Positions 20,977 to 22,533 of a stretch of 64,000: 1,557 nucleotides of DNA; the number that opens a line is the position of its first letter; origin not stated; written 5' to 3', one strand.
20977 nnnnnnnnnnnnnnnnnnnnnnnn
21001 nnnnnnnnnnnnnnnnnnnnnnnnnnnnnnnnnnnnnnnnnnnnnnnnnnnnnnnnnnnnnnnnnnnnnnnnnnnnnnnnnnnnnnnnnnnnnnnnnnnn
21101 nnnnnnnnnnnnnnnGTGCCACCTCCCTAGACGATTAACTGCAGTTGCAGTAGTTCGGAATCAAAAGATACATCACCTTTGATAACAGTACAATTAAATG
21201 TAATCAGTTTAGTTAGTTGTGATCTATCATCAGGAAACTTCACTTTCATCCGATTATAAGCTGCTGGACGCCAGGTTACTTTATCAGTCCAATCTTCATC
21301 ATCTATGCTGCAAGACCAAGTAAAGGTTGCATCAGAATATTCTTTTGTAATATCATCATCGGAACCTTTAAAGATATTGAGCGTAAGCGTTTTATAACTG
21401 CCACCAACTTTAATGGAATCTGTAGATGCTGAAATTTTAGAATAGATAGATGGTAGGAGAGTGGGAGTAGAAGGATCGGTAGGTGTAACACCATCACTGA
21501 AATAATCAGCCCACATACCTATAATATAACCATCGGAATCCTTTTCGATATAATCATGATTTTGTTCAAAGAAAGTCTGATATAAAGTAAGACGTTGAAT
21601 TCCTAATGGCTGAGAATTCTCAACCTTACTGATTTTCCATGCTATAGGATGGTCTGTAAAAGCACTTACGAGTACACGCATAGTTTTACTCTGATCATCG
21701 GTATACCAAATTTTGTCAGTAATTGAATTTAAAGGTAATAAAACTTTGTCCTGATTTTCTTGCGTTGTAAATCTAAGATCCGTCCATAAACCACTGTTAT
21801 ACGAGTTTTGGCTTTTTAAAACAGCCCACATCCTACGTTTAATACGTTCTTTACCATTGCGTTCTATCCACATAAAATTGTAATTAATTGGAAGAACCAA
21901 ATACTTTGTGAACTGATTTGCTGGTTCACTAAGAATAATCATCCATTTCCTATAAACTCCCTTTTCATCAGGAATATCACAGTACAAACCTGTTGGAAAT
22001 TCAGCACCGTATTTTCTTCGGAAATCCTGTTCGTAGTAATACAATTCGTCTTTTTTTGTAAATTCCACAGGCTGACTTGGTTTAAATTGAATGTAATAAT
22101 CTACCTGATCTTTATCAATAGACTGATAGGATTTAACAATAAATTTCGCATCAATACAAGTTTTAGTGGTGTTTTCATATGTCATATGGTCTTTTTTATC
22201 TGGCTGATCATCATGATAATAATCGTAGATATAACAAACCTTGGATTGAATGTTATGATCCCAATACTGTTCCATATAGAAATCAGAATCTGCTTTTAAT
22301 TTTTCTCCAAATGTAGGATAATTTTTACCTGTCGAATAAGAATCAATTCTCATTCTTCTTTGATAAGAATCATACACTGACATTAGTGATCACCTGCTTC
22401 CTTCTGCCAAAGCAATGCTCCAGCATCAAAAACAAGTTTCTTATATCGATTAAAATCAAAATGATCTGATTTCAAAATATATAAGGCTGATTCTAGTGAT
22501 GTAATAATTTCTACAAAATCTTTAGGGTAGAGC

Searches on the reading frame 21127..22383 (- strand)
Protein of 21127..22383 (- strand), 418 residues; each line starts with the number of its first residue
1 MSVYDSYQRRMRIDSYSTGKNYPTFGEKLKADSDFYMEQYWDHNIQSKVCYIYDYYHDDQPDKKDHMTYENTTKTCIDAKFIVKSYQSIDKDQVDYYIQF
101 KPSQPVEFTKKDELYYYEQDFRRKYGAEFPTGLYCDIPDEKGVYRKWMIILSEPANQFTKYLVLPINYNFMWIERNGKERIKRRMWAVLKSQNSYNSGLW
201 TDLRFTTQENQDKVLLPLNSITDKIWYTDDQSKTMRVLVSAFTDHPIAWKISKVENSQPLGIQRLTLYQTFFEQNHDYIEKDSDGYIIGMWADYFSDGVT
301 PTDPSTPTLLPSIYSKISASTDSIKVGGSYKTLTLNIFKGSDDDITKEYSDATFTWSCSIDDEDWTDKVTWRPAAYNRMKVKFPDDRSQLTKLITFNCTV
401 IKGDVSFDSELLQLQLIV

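Call 8: search_protein_families(library=phrogs, proteins=[window:21127-22383:-], max_evalue=0.01)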
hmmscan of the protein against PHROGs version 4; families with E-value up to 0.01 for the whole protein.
window:21127-22383:- (418 aa): 1 family
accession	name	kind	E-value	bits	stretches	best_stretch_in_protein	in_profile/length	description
phrog_5251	-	unknown function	3.8e-18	66.8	1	50-304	28-240/244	-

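Call 9: search_protein_families(library=pfam, proteins=[window:21127-22383:-], max_evalue=0.01)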
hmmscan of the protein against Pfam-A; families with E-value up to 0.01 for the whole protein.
window:21127-22383:- (418 aa): 0 families
